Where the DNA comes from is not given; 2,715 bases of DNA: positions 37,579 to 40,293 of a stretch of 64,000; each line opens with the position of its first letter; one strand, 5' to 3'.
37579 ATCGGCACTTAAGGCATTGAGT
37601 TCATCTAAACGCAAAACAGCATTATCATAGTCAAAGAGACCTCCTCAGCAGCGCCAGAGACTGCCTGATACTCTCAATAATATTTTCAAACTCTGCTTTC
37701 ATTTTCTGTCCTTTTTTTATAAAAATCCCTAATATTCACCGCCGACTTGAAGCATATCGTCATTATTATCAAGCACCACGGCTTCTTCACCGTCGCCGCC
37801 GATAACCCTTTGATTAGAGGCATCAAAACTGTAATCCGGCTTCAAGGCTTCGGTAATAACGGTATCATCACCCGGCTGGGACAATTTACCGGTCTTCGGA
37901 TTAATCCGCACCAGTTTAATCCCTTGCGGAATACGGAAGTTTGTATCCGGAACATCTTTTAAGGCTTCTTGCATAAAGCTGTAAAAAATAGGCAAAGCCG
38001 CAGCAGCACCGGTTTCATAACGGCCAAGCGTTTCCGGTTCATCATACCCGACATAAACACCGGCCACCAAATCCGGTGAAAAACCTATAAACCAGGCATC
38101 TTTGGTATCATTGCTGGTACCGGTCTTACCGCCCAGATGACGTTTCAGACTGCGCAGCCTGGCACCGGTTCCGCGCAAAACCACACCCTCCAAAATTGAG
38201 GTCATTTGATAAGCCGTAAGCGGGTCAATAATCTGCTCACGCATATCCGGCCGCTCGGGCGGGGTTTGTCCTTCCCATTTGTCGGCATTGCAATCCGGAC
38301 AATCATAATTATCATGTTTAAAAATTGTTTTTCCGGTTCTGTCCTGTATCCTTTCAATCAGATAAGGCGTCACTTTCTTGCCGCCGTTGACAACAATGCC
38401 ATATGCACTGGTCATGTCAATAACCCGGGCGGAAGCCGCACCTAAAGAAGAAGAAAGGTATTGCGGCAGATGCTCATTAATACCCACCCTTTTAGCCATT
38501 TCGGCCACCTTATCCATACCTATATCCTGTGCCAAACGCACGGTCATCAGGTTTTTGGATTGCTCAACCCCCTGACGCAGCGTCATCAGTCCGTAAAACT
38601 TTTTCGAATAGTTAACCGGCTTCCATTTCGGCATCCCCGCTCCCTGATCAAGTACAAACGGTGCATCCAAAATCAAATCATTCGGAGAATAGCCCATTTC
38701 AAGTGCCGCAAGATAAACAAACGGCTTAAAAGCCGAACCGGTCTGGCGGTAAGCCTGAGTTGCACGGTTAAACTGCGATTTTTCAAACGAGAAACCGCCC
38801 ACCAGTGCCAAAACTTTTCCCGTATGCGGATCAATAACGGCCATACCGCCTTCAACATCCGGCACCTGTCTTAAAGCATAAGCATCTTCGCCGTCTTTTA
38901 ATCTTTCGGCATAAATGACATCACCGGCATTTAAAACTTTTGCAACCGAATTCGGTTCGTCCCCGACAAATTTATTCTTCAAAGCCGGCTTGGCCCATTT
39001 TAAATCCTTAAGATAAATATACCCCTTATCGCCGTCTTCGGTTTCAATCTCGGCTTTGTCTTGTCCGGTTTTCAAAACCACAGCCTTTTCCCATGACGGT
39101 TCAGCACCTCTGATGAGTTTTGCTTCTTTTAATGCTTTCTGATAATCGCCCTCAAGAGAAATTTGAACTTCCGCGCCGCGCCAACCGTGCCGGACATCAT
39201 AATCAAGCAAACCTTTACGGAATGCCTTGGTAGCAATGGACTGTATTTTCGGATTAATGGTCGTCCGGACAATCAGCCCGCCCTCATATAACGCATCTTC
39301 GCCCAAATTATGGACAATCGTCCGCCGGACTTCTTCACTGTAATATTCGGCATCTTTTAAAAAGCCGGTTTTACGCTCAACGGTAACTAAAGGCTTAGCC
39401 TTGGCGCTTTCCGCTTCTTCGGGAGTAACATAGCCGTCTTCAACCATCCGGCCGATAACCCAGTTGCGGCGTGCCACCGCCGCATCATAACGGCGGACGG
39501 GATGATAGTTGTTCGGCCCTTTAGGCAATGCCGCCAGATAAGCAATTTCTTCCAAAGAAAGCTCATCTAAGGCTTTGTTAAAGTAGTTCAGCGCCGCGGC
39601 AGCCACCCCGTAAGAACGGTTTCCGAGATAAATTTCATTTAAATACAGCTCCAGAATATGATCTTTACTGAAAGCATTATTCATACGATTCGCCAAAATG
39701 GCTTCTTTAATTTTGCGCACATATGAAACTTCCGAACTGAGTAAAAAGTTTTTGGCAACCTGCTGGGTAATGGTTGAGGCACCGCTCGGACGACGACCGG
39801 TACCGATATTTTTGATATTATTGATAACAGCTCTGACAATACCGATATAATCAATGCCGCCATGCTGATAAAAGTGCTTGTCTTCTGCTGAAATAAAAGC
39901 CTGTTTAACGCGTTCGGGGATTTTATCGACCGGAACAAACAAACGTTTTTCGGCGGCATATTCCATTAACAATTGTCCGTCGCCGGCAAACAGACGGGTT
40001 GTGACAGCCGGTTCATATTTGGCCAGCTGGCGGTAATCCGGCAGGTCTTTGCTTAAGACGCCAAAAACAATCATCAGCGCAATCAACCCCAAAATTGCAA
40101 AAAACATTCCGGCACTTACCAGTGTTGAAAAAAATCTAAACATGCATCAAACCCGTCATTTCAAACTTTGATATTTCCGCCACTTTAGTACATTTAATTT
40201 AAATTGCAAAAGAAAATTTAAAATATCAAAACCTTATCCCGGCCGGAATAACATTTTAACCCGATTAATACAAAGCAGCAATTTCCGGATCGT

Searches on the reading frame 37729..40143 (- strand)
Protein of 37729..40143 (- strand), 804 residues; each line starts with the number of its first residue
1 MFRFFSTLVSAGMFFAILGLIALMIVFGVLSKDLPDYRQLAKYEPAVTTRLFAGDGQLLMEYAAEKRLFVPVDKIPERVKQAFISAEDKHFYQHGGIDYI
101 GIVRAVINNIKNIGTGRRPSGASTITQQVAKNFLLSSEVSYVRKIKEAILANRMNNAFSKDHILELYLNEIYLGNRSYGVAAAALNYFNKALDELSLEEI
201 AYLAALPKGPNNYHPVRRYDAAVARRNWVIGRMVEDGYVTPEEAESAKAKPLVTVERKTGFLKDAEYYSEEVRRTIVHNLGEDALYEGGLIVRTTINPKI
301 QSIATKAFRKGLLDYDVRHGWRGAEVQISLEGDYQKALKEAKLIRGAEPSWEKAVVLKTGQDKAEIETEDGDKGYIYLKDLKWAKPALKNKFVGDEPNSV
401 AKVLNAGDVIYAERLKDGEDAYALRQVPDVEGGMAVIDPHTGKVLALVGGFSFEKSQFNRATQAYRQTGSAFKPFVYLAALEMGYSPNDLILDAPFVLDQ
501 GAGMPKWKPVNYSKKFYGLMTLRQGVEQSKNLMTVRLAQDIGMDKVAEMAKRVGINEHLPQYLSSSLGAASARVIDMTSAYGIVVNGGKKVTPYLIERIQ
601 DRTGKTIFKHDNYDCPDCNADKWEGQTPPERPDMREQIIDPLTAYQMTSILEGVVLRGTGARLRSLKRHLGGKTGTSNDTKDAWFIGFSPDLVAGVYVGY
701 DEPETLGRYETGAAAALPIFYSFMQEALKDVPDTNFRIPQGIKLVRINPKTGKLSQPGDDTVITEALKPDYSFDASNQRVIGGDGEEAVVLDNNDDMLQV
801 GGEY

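Call 24: search_protein_families(library=pfam, proteins=[window:37729-40143:-], max_evalue=0.00001)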
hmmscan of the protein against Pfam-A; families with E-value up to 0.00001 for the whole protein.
window:37729-40143:- (804 aa): 3 families
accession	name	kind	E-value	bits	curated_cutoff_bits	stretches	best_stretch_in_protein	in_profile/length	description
PF00912.28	Transgly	-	8.3e-63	211.5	27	1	56-233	2-177/178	Transglycosylase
PF00905.27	Transpeptidase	-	5.9e-36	124.6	22.1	1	433-725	2-299/299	Penicillin binding protein transpeptidase domain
PF17092.11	PCB_OB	-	5.7e-23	82.3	27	1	321-430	1-111/111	Penicillin-binding protein OB-like domain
